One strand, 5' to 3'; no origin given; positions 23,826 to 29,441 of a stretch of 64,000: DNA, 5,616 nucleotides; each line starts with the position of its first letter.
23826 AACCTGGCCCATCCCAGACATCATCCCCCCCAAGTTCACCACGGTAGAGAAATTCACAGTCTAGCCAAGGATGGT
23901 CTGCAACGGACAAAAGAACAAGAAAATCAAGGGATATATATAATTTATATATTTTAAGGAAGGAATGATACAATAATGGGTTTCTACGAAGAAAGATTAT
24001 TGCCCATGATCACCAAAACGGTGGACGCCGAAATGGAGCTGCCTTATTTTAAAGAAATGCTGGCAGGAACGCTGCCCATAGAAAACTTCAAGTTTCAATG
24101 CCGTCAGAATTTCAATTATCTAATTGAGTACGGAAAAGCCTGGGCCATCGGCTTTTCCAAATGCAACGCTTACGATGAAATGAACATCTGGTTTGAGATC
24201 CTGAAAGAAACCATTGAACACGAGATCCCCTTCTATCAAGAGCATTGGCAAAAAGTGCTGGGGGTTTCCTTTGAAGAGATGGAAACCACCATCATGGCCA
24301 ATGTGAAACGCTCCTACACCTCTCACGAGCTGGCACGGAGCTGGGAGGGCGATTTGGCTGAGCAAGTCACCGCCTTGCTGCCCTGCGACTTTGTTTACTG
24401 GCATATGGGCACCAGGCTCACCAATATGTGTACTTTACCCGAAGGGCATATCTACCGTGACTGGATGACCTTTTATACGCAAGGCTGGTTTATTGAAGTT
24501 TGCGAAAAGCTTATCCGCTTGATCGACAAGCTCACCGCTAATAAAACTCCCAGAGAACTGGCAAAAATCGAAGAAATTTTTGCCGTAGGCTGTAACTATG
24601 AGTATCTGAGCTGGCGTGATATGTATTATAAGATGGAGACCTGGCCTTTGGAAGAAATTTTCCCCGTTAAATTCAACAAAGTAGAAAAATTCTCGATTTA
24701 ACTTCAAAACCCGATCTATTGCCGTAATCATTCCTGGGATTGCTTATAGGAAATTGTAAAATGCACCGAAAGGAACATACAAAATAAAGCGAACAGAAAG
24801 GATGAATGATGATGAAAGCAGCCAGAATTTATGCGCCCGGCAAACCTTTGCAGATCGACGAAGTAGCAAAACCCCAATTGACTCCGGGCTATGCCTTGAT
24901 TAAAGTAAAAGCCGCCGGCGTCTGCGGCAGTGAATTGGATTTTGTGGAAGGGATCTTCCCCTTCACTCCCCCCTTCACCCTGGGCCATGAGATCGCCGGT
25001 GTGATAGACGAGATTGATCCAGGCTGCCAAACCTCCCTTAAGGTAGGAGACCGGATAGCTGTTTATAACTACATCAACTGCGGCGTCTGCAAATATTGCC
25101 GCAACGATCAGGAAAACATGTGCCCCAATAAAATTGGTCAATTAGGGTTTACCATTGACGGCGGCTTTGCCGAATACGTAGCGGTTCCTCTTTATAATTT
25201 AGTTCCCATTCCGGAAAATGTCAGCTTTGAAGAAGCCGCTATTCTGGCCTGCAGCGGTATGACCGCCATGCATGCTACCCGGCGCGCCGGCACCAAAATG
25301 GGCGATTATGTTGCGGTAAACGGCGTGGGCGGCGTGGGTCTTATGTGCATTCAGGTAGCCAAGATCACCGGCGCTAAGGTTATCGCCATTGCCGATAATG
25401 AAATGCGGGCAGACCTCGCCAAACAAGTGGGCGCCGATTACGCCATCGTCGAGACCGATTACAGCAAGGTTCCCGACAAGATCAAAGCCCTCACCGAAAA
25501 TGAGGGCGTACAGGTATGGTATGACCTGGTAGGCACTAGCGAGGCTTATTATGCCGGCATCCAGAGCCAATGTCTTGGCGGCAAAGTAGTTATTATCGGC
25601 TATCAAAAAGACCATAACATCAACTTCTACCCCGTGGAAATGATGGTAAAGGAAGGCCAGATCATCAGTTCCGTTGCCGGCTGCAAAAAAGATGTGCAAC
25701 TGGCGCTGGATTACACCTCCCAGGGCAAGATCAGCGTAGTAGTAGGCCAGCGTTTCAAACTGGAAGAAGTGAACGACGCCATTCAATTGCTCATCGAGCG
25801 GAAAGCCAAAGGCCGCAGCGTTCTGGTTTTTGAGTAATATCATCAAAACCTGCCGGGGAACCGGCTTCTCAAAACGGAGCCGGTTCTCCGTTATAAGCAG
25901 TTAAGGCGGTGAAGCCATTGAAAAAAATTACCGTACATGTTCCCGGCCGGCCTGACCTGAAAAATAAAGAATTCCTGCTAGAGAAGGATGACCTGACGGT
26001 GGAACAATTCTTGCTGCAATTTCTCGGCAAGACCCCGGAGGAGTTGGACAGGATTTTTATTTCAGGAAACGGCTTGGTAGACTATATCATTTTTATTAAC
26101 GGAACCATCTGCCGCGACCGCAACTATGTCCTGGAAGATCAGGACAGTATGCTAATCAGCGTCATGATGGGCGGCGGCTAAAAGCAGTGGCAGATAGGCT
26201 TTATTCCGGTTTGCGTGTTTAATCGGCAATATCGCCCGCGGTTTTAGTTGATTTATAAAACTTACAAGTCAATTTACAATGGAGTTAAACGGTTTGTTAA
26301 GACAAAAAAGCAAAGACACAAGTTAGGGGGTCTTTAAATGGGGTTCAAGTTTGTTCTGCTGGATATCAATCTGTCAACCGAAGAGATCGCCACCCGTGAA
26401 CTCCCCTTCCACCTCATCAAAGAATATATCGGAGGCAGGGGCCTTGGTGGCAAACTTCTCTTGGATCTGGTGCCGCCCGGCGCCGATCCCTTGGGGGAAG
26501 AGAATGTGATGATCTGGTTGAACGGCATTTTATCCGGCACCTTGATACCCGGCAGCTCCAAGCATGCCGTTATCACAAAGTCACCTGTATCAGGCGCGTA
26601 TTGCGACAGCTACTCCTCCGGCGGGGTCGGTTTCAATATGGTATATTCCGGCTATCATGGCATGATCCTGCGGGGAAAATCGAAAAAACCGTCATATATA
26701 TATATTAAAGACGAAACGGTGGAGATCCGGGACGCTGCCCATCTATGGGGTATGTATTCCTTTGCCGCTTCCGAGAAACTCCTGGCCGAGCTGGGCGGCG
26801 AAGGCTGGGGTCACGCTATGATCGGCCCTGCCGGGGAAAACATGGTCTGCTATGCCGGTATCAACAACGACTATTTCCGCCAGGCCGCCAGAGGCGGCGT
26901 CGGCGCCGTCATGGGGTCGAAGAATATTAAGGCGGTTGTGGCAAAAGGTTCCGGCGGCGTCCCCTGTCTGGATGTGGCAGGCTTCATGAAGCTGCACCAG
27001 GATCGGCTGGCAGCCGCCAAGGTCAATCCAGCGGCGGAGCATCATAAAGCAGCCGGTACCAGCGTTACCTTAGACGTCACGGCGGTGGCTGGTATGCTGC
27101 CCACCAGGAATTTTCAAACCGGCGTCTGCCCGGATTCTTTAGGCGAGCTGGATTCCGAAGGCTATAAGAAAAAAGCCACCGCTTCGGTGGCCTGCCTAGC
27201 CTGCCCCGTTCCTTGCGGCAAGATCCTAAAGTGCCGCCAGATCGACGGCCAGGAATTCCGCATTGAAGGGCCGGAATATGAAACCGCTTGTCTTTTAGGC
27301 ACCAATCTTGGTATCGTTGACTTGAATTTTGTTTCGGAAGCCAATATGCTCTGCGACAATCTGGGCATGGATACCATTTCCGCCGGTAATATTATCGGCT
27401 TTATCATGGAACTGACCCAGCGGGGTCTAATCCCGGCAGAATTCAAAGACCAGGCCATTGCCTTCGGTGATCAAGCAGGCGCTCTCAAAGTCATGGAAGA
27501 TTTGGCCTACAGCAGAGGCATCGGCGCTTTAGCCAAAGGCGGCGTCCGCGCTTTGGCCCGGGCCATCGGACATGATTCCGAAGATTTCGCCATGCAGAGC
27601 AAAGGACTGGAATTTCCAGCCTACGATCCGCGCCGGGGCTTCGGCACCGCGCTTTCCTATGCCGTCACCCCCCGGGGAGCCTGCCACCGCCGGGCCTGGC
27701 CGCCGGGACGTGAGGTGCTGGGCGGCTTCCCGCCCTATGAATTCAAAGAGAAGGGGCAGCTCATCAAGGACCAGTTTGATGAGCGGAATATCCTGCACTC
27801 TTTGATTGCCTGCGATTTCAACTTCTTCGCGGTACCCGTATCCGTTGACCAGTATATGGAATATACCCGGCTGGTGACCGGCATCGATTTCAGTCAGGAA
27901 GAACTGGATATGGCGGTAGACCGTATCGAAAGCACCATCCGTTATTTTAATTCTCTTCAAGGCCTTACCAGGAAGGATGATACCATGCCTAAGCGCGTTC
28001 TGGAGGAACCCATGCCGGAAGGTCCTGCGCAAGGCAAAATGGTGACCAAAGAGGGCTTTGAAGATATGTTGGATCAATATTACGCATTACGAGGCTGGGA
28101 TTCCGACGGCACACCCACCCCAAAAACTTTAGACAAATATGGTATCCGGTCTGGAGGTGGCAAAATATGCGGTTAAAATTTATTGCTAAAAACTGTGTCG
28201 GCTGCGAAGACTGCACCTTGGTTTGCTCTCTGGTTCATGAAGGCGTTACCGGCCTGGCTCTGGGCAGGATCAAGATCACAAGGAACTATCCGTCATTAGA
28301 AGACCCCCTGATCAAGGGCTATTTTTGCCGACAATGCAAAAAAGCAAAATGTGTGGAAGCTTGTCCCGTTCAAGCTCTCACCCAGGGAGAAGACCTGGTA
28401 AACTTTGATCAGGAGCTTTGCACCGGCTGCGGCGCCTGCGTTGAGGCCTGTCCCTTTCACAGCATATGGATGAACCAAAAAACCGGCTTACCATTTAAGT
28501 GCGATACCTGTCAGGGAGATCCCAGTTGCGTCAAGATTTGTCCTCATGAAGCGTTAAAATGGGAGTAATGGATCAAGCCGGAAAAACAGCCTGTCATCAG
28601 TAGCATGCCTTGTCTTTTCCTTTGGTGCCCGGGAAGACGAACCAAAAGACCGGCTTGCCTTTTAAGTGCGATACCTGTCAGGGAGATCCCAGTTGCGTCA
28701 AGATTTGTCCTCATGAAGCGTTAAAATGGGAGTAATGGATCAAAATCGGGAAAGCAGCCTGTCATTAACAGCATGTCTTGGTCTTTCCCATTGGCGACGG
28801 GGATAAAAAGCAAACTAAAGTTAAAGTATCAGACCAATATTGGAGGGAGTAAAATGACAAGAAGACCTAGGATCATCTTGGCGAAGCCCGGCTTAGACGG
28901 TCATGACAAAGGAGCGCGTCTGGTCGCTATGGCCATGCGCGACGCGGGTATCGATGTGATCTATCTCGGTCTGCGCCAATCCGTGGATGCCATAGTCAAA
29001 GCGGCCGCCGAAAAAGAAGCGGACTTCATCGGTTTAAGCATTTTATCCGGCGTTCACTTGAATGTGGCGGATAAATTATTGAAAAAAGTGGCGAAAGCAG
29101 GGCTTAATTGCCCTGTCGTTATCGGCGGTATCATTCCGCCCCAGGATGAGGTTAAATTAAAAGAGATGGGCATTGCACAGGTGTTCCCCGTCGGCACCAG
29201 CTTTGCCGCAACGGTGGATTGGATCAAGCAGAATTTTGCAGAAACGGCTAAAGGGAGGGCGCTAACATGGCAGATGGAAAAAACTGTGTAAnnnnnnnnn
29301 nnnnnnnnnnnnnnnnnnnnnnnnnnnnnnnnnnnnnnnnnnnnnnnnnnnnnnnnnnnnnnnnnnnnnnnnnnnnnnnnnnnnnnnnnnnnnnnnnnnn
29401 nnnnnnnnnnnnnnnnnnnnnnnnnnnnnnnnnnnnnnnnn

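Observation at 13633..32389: Candidate new anaerobic catabolic island for a pyrimidine-ring compound (reductive ring opening plus AOR plus B12 mutase)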

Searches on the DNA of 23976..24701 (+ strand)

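Call 52: search_rna_families(sources=[L003, L005, L006, L007, L008, L010, L011], threshold=gathering)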
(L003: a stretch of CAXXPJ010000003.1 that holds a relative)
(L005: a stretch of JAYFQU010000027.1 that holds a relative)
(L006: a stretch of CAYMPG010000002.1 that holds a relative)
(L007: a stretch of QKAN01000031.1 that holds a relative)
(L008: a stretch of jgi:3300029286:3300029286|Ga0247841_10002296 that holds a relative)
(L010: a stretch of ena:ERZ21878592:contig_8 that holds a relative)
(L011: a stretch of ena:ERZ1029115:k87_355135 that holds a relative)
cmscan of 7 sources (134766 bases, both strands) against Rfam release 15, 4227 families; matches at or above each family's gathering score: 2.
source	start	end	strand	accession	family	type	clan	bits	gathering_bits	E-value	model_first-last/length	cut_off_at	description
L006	12310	12666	-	RF00023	tmRNA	Gene;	CL00001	182.5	47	2.1e-72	1-374/374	no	transfer-messenger RNA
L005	778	1011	-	RF00230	T-box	Cis-reg; leader;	-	106.2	93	4.1e-22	1-219/219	no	T-box leader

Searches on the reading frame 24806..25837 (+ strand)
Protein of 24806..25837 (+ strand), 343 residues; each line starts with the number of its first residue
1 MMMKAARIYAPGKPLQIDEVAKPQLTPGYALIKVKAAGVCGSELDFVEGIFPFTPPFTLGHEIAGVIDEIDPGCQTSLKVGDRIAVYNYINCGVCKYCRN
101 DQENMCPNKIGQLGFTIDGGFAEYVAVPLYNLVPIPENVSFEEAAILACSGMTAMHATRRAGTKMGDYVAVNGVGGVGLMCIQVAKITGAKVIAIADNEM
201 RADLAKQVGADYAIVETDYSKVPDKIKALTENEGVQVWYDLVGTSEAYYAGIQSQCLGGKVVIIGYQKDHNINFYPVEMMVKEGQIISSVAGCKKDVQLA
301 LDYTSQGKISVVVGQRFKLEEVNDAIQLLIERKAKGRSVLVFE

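Call 4: search_protein_families(library=pfam, proteins=[window:24806-25837:+])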
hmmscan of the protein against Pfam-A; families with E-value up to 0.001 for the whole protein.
window:24806-25837:+ (343 aa): 3 families
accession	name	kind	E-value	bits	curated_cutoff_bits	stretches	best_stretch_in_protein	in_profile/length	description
PF08240.17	ADH_N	-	9.7e-29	100.1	23.5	1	27-137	2-104/104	Alcohol dehydrogenase GroES-like domain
PF00107.32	ADH_zinc_N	-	1.6e-24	86.8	31.8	1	176-302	1-125/129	Zinc-binding dehydrogenase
PF13602.12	ADH_zinc_N_2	-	3.8e-11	44.5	27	1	209-340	2-134/134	Zinc-binding dehydrogenase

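Call 5: search_protein_families(library=ncbifam, proteins=[window:24806-25837:+], max_evalue=0.01)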
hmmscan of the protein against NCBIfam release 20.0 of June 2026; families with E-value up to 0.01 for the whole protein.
window:24806-25837:+ (343 aa): 27 families (the best 25 are shown)
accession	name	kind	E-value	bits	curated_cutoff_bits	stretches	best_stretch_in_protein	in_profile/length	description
NF010344.0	PRK13771.1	subfamily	1.3e-63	215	349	1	3-340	1-331/334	putative alcohol dehydrogenase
NF041172.1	AcrlCoa_red_Thmprot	equivalog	5.3e-56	190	500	1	3-338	1-330/334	acryloyl-CoA reductase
NF006940.0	PRK09422.1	equivalog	1.2e-52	178.9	344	1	3-342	1-335/338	alcohol dehydrogenase AdhP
NF041097.1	keto_inos_dh_IolM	equivalog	1.1e-49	169.2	450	1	14-335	39-383/389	scyllo-inosose 3-dehydrogenase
NF003808.0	PRK05396.1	equivalog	2.3e-49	168.1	380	1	3-333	1-332/341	L-threonine 3-dehydrogenase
TIGR00692.1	tdh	equivalog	1.5e-48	165.6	458.35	1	15-333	11-332/340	L-threonine 3-dehydrogenase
NF007489.0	PRK10083.1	equivalog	1.9e-40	138.9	376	1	13-336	10-330/339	Zn-dependent oxidoreductase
NF047908.1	AldhRedAhr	equivalog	1.3e-39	136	470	1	8-340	9-333/335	NADPH-dependent aldehyde reductase Ahr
TIGR03989.1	Rxyl_3153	subfamily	8.9e-39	133.8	440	2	116-333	136-362/370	NDMA-dependent alcohol dehydrogenase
TIGR03366.1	HpnZ_proposed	hypoth_equivalog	1.6e-37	129.4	328.1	1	23-274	1-263/315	putative phosphonate catabolism associated alcohol dehydrogenase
TIGR03201.1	dearomat_had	equivalog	6.1e-37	127.5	338.65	1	10-340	6-347/349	6-hydroxycyclohex-1-ene-1-carbonyl-CoA dehydrogenase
TIGR02824.1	quinone_pig3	subfamily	1.9e-36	125.7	296.8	2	115-341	88-324/325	putative NAD(P)H quinone oxidoreductase, PIG3 family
TIGR03451.1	mycoS_dep_FDH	equivalog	3.4e-36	124.8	512.9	1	12-340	11-356/358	S-(hydroxymethyl)mycothiol dehydrogenase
TIGR02818.1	adh_III_F_hyde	equivalog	2.4e-35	122.3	543.95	2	120-339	139-365/368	S-(hydroxymethyl)glutathione dehydrogenase/class III alcohol dehydrogenase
TIGR02822.1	adh_fam_2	subfamily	4e-35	121.4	283.5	1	14-341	14-329/329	zinc-binding alcohol dehydrogenase family protein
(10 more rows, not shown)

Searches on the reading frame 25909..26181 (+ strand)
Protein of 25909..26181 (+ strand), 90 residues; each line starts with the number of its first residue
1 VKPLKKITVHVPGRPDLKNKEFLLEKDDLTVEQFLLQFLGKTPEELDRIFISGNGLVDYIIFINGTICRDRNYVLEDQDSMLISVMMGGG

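Call 4: search_protein_families(library=pfam, proteins=[window:25909-26181:+])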
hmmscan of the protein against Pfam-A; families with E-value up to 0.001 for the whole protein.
window:25909-26181:+ (90 aa): 0 families

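Call 5: search_protein_families(library=ncbifam, proteins=[window:25909-26181:+], max_evalue=0.01)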
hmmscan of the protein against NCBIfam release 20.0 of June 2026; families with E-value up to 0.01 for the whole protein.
window:25909-26181:+ (90 aa): 0 families

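Call 59: search_protein_families(library=pfam, proteins=[window:25909-26181:+], max_evalue=5)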
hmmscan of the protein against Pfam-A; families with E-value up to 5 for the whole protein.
window:25909-26181:+ (90 aa): 1 family
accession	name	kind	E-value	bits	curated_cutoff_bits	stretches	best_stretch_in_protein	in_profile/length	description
PF05181.18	XPA_C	-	0.098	13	25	1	20-41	12-32/51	XPA protein C-terminus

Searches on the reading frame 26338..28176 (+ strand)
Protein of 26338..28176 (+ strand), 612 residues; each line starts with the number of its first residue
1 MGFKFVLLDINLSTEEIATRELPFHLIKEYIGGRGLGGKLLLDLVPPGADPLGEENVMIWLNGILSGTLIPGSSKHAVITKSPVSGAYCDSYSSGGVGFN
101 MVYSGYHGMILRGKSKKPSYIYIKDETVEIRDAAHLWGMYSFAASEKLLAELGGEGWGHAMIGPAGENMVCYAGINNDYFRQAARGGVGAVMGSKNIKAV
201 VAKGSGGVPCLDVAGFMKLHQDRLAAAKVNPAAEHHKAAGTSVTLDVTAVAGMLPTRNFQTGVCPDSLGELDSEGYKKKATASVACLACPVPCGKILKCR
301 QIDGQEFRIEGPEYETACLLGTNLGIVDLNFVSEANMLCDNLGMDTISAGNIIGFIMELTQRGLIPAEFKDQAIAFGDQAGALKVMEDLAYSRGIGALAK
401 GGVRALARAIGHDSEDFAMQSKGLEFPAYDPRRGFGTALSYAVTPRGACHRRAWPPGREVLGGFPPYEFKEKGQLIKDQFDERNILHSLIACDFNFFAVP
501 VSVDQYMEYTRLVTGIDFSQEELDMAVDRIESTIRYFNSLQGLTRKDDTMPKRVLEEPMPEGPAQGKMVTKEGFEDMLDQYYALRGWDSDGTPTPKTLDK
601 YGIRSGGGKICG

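Call 4: search_protein_families(library=pfam, proteins=[window:26338-28176:+])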
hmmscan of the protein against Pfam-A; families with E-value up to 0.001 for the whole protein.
window:26338-28176:+ (612 aa): 2 families
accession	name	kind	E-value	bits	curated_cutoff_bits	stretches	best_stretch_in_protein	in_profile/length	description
PF01314.23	AFOR_C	-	6.6e-113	378.2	27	1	227-603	10-385/385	Aldehyde ferredoxin oxidoreductase, domains 2 & 3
PF02730.20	AFOR_N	-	5.3e-67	225.9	29.8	1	7-204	3-198/199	Aldehyde ferredoxin oxidoreductase, N-terminal domain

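Call 5: search_protein_families(library=ncbifam, proteins=[window:26338-28176:+], max_evalue=0.01)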
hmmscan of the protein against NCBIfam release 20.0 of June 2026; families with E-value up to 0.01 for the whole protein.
window:26338-28176:+ (612 aa): 2 families
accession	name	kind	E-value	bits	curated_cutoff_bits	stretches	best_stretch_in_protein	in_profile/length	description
NF007354.0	PRK09849.1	equivalog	4.3e-50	171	868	2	2-221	7-224/703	aldehyde ferredoxin oxidoreductase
NF040818.1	GAPOR_Arch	equivalog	6.4e-09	34.7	1300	1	48-130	44-125/654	glyceraldehyde-3-phosphate:ferredoxin oxidoreductase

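Call 64: search_solved_structures(query=window:26338-28176:+, show_alignments=0, max_evalue=1e-10)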
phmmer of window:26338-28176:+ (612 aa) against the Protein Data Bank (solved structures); distinct sequences matched with E-value up to 1e-10: 9.
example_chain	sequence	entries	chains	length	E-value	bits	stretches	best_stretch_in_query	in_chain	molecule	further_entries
1aor_A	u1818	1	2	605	5.4e-117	395.2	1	8-603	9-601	ALDEHYDE FERREDOXIN OXIDOREDUCTASE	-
9mqx_D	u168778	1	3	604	6.5e-112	378.4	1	2-604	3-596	Aldehyde:ferredoxin oxidoreductase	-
9g7j_A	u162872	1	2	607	2.6e-102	346.7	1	2-608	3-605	Aldehyde ferredoxin oxidoreductase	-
8c0z_A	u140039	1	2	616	9.6e-99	334.9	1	1-603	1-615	Aldehyde:ferredoxin oxidoreductase,tungsten-containing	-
1b25_A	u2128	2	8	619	6.9e-98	332.1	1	7-600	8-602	PROTEIN (FORMALDEHYDE FERREDOXIN OXIDOREDUCTASE) | FORMALDEHYDE FERREDOXIN OXIDOREDUCTASE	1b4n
9q1t_A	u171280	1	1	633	1.7e-88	301.1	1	9-608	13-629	Tungsten-dependent aldehyde oxidoreductase WOR83 from Haloferax volcanii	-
6x6u_A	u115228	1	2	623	1.6e-66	228.5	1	6-604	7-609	Formaldehyde:ferredoxin oxidoreductase wor5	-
6x1o_A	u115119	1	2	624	1.6e-66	228.5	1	6-604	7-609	Formaldehyde:ferredoxin oxidoreductase wor5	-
4z3w_A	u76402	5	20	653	1.6e-51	179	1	27-420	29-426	Benzoyl-CoA reductase, putative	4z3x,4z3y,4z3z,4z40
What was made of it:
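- On Tungsten/molybdenum AOR family: The best solved match is P. furiosus AOR at 395 bits (call 64).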

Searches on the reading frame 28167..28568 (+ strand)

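Call 4: search_protein_families(library=pfam, proteins=[window:28167-28568:+])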
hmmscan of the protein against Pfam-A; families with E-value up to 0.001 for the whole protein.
window:28167-28568:+ (133 aa): 15 families
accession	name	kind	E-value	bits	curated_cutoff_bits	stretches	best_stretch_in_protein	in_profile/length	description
PF12837.12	Fer4_6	-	1.1e-16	60.3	25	1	78-99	2-23/24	4Fe-4S binding domain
PF13237.11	Fer4_10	-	5.8e-15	55.4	25.5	2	78-126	2-53/53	4Fe-4S dicluster domain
PF00037.32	Fer4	-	1.7e-13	50.2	21.1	1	79-100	2-23/24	4Fe-4S binding domain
PF12838.12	Fer4_7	-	4.7e-13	49.8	27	1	54-97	2-50/52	4Fe-4S dicluster domain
PF13187.11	Fer4_9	-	4.9e-12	46.1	27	2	54-97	2-49/52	4Fe-4S dicluster domain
PF12797.12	Fer4_2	-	1e-11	44.4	24.5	1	80-97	5-22/22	4Fe-4S binding domain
PF14697.11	Fer4_21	-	1.6e-11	44.6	35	2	52-100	6-57/59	4Fe-4S dicluster domain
PF13247.11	Fer4_11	-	8.1e-11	42.4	26.2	1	52-131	8-96/100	4Fe-4S dicluster domain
PF25160.1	LdpA_Fe-S-bd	-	1.7e-09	37.7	27.6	1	57-103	5-46/49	LdpA Fe-S cluster-binding domain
PF12800.12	Fer4_4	-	4.6e-08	33.2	24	1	83-97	2-16/17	4Fe-4S binding domain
PF13484.11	Fer4_16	-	7.6e-08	33.5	30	0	85-103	2-20/66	4Fe-4S double cluster binding domain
PF12798.12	Fer4_3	-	1.1e-06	29.4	27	1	85-98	1-14/15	4Fe-4S binding domain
PF13534.11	Fer4_17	-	0.00011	23.1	22.2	0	85-100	2-17/61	4Fe-4S dicluster domain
PF13183.11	Fer4_8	-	0.00044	21.2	27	0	83-97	52-66/68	4Fe-4S dicluster domain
PF13459.11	Fer4_15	-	0.00076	20.6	22.4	1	78-96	1-19/66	4Fe-4S single cluster domain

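Call 6: search_protein_families(library=ncbifam, proteins=[window:28167-28568:+], max_evalue=0.01)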
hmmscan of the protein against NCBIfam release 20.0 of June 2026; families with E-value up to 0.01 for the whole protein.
window:28167-28568:+ (133 aa): 79 families (the best 25 are shown)
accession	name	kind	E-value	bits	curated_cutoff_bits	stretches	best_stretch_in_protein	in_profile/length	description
NF045766.1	PhenlGlyoxDHPadI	equivalog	2.4e-26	92.5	700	1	3-132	7-135/443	NADH-dependent phenylglyoxylate dehydrogenase subunit beta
NF009451.0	PRK12809.1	equivalog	1.6e-17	63.1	1154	1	7-131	9-135/639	formate-dependent uric acid utilization protein YgfT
NF007382.0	PRK09898.1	equivalog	2.8e-17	62.9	213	1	9-131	67-199/208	ferredoxin-like protein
NF009408.0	PRK12769.1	equivalog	1.5e-16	59.7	1003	1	7-131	9-143/659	formate-dependent uric acid utilization protein AegA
TIGR03149.1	cyt_nit_nrfC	equivalog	1.9e-15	56.9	377.6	1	8-131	46-180/225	cytochrome c nitrite reductase Fe-S protein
NF011569.0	PRK14993.1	equivalog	4.4e-14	52.5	416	1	8-116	51-163/244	tetrathionate reductase subunit TtrB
TIGR02951.1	DMSO_dmsB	equivalog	1.5e-13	51.1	214.1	1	8-132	9-150/161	DMSO/selenate family reductase complex B subunit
NF041715.1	arsenate_red_ArrB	equivalog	5.9e-13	48.9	450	1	8-106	10-110/233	arsenate respiratory reductase iron-sulfur subunit ArrB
NF038355.1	FDH3_beta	equivalog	9.2e-13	48.6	240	1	2-119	2-125/180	formate dehydrogenase FDH3 subunit beta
NF005503.0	PRK07118.1-2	equivalog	1.2e-12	47.7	252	2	60-103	144-187/292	RnfABCDGE type electron transport complex subunit B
TIGR01582.1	FDH-beta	equivalog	2.8e-12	46.4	334.7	1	48-131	87-178/283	formate dehydrogenase subunit beta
NF045797.1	DsrO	equivalog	8.1e-12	45.1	200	1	53-105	102-155/235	sulfate reduction electron transfer complex DsrMKJOP subunit DsrO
NF008134.0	PRK10882.1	equivalog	9.7e-12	44.6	263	1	53-131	112-204/329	hydrogenase 2 operon protein HybA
NF007658.0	PRK10330.1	equivalog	1.1e-11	44.5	260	1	7-100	9-104/181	electron transport protein HydN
NF045715.1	sulf_resp_HmcB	equivalog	2.3e-11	43.4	420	1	44-132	97-195/307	sulfate respiration complex iron-sulfur protein HmcB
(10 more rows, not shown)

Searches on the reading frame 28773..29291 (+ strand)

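Call 4: search_protein_families(library=pfam, proteins=[window:28773-29291:+])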
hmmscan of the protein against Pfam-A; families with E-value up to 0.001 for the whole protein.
window:28773-29291:+ (172 aa): 1 family
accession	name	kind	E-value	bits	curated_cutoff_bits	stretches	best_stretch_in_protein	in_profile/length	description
PF02310.24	B12-binding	-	2e-24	86.2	32.1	1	33-142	2-114/121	B12 binding domain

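Call 6: search_protein_families(library=ncbifam, proteins=[window:28773-29291:+], max_evalue=0.01)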
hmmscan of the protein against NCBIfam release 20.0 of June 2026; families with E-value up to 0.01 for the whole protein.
window:28773-29291:+ (172 aa): 15 families
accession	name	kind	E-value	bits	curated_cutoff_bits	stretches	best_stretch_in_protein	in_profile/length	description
TIGR00640.1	acid_CoA_mut_C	subfamily_domain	2e-37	128.1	57.45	1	30-157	1-129/132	methylmalonyl-CoA mutase C-terminal domain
NF006944.0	PRK09426.1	equivalog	4e-29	101.1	876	1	26-156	584-715/721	methylmalonyl-CoA mutase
NF002612.0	PRK02261.1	equivalog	2e-13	50.1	110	1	32-160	4-139/148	methylaspartate mutase subunit S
TIGR01501.1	MthylAspMutase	equivalog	9.9e-13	48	135.8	1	33-154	3-131/134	methylaspartate mutase subunit S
TIGR02082.1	metH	equivalog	1.5e-11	42.7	1010.85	1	31-122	733-824/1182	methionine synthase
NF045497.1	IsobCoAmut_IcmF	equivalog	1.1e-10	40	1500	1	33-138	4-112/1076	fused isobutyryl-CoA mutase/GTPase IcmF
NF007024.0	PRK09490.1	equivalog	5.3e-10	37.7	1497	1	27-121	747-841/1234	methionine synthase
NF040669.1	MtaC2_Meth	equivalog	1.7e-08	34.2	450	1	24-135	120-231/267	methanol--corrinoid protein MtaC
NF040655.1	MtaC_Meth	equivalog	3.7e-07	29.4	420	1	22-134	110-222/253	methanol--corrinoid protein MtaC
NF047996.1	corrin_MtgC_2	exception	2.4e-06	27.2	370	1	26-119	84-179/212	glycine betaine-specific corrinoid protein MtgC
TIGR02370.1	pyl_corrinoid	subfamily_domain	5.4e-06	25.9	215.3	1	42-125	95-180/197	methyltransferase cognate corrinoid protein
NF041607.1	dimeth_corrin_MtbC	equivalog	2.9e-05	23.7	350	1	42-119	93-172/203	dimethylamine corrinoid protein MtbC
NF052513.1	TransRegCarH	equivalog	9.2e-05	21.8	400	1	29-127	162-256/274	HTH-type transcriptional repressor CarH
NF047995.1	corrinoid_MtgC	exception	0.00019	21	310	1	24-111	85-172/215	glycine betaine-specific corrinoid protein MtgC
NF040743.1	ornith_mutase_E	equivalog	0.0032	15.5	800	1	37-112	601-683/730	D-ornithine 4,5-aminomutase subunit OraE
